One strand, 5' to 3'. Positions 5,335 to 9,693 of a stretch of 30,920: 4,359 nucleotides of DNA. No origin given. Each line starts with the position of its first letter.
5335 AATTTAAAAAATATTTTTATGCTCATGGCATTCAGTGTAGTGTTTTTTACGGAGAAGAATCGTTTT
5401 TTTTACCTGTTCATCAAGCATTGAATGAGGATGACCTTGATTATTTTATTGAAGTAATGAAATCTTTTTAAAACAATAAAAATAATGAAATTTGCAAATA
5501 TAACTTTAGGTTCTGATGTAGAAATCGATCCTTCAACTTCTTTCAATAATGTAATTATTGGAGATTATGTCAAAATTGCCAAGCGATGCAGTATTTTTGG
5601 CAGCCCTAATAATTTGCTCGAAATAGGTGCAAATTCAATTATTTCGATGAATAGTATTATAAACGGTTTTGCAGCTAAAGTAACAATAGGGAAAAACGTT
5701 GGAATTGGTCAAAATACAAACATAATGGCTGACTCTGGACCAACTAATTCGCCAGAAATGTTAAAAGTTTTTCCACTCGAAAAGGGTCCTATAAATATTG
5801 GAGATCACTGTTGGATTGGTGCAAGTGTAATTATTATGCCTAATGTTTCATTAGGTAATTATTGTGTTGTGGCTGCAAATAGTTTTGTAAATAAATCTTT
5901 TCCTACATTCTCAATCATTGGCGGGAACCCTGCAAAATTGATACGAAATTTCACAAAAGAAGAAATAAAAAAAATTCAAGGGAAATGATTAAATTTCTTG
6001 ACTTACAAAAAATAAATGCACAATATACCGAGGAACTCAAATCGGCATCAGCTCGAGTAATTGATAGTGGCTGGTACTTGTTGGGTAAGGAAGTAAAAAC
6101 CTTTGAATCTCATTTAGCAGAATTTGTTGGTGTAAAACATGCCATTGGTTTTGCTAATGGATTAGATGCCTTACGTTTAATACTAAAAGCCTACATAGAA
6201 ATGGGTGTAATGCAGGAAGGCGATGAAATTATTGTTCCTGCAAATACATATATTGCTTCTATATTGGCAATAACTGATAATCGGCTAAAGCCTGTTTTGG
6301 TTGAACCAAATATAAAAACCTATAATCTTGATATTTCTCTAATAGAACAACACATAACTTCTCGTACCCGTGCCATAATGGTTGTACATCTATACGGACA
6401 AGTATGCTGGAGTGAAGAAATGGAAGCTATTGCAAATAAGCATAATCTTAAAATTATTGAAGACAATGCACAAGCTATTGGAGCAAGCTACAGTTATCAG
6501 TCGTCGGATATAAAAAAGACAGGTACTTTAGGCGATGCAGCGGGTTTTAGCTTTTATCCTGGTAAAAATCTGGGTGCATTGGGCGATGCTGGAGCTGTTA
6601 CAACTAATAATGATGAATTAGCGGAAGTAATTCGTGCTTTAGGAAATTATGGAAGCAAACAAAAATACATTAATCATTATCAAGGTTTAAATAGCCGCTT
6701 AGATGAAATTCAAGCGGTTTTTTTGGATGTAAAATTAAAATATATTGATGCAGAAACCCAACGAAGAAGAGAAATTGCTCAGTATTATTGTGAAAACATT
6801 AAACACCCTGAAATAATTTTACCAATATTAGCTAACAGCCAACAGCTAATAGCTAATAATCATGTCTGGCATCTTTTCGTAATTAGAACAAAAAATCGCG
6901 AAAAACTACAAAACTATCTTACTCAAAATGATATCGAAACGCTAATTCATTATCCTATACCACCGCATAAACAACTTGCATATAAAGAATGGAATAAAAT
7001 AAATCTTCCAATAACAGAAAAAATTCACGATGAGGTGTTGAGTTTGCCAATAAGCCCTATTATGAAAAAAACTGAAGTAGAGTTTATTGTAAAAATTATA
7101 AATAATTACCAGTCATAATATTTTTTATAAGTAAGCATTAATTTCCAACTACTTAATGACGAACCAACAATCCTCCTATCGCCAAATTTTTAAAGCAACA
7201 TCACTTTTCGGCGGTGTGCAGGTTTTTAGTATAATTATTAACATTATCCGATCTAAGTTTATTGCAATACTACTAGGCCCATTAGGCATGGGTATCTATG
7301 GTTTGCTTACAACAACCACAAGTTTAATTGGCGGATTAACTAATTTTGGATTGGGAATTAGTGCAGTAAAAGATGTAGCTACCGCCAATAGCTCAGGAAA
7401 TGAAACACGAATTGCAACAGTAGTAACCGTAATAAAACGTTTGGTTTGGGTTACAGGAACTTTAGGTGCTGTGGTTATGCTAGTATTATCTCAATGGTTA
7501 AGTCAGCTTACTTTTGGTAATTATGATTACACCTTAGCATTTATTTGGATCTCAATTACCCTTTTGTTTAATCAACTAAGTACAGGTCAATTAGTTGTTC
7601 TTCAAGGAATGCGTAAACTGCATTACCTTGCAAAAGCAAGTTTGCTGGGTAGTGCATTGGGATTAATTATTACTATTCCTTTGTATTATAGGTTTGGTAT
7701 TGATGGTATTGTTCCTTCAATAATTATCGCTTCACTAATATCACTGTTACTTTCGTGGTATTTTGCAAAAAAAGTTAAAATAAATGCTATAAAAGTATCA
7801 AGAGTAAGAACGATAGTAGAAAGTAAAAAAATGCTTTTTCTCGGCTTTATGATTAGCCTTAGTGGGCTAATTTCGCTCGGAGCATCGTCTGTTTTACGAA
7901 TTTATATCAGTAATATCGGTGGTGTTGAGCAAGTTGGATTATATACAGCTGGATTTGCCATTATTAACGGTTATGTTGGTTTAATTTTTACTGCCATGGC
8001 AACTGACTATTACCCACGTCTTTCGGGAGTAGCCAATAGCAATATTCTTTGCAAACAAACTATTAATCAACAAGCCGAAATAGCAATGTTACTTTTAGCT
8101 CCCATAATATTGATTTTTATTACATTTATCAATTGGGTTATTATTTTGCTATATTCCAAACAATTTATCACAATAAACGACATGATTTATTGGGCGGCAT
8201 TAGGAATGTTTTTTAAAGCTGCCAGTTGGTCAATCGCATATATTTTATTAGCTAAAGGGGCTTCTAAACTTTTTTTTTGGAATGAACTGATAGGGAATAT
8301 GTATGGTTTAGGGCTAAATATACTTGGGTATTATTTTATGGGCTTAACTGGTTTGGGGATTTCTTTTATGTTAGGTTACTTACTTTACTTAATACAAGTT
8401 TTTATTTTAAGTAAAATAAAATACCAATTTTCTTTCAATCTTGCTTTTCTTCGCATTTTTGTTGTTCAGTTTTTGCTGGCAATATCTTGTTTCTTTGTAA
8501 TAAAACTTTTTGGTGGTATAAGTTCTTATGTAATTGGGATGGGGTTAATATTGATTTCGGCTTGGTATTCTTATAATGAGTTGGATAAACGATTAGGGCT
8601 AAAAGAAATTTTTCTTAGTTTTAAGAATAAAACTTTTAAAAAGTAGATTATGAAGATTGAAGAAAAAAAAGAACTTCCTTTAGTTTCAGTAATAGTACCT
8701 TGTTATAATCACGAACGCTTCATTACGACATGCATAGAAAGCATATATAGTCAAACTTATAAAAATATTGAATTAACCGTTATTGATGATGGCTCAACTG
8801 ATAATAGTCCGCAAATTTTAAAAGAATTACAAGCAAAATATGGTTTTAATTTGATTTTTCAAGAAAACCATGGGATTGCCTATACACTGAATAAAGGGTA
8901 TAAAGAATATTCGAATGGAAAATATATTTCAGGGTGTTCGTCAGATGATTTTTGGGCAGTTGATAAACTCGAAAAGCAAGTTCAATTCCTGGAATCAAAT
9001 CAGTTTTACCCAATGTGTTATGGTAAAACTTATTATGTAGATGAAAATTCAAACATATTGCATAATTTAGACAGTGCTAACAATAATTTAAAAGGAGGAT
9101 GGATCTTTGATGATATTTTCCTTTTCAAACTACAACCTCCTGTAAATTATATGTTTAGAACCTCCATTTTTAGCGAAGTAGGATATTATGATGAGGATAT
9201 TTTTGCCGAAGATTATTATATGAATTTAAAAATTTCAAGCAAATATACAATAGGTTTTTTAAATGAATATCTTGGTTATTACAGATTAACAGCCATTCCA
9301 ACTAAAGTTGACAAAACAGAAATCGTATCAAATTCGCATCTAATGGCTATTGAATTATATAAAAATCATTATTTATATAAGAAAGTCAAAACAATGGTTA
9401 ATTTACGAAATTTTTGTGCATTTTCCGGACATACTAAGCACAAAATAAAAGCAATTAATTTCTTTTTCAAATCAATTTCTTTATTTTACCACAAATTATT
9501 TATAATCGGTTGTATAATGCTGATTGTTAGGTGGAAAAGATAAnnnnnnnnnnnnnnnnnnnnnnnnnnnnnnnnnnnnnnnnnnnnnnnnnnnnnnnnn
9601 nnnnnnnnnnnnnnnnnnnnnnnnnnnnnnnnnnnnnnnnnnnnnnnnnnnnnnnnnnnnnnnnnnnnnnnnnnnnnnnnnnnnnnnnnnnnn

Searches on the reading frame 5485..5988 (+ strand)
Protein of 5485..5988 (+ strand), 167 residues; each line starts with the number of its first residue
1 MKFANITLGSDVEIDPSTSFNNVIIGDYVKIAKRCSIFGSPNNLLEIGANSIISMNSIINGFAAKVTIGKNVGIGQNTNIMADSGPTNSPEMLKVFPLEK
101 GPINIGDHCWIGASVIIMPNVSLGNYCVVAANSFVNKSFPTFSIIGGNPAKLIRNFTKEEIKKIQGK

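Call 9: search_protein_families(library=pfam, proteins=[window:5485-5988:+])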
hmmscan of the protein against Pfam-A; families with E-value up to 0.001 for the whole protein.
window:5485-5988:+ (167 aa): 4 families
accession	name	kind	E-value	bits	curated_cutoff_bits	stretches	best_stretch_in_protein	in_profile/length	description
PF00132.30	Hexapep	-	5.2e-18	64.3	27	2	103-136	2-35/36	Bacterial transferase hexapeptide (six repeats)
PF14602.12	Hexapep_2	-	7.7e-10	38.8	27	1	102-136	1-33/34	Hexapeptide repeat of succinyl-transferase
PF25084.1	LbH_EIF2B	-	1.5e-05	25.3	54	0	5-40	21-56/105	EIF2B subunit epsilon LbH domain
PF21711.3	DCTN5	-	0.00039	20.6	40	0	49-135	38-116/182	Dynactin subunit 5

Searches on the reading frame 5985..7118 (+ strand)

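Call 9: search_protein_families(library=pfam, proteins=[window:5985-7118:+])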
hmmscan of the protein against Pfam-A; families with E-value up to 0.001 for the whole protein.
window:5985-7118:+ (377 aa): 2 families
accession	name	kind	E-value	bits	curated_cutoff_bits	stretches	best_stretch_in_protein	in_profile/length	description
PF01041.23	DegT_DnrJ_EryC1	-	1.3e-101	340.9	19.8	1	15-372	4-359/360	DegT/DnrJ/EryC1/StrS aminotransferase family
PF00266.25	Aminotran_5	-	9.3e-07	28.6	21.5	1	12-167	21-182/371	Aminotransferase class-V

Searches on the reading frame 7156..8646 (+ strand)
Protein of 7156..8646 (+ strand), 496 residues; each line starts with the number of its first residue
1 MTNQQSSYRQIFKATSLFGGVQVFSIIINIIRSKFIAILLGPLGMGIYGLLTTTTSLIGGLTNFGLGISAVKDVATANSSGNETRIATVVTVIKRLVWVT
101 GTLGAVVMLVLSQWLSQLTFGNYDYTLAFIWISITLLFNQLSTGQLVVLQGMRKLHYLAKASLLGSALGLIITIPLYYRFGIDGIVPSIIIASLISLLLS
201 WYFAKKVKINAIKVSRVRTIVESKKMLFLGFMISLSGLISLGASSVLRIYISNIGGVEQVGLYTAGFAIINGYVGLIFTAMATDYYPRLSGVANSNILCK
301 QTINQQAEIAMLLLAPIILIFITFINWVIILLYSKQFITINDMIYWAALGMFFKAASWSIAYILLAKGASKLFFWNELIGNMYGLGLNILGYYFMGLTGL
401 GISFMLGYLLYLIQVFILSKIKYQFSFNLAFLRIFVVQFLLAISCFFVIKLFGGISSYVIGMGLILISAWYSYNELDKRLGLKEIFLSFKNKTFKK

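Call 9: search_protein_families(library=pfam, proteins=[window:7156-8646:+])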
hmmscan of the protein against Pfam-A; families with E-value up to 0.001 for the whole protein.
window:7156-8646:+ (496 aa): 2 families
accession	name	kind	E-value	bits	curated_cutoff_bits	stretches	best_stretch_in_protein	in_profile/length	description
PF13440.11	Polysacc_synt_3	-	8.3e-13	48.7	23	1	37-339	3-290/293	Polysaccharide biosynthesis protein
PF01943.22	Polysacc_synt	-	1.3e-11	44.9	28.2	1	16-290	6-271/274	Polysaccharide biosynthesis protein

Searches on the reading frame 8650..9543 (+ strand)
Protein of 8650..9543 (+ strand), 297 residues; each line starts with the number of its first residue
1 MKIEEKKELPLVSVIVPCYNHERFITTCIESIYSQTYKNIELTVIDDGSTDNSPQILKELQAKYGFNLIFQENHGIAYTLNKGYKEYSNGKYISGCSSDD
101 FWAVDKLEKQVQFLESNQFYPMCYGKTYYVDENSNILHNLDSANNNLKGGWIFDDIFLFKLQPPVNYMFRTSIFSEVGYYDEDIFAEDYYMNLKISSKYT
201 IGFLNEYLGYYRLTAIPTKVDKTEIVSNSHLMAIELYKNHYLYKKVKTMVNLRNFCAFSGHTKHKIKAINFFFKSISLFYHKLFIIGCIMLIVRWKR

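Call 10: search_protein_families(library=pfam, proteins=[window:8650-9543:+])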
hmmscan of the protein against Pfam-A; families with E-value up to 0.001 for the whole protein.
window:8650-9543:+ (297 aa): 4 families
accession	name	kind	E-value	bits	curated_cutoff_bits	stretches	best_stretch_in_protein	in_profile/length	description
PF00535.33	Glycos_transf_2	-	2.3e-28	99.7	23.3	1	13-140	1-129/168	Glycosyl transferase family 2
PF10111.15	Glyco_tranf_2_2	-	9e-16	58.6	27.3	1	13-199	1-203/276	Glycosyltransferase like family 2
PF13641.12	Glyco_tranf_2_3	-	1.9e-07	31.8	27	1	12-118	3-115/230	Glycosyltransferase like family 2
PF13632.12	Glyco_trans_2_3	-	0.00035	20.9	27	1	105-208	14-120/198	Glycosyl transferase family group 2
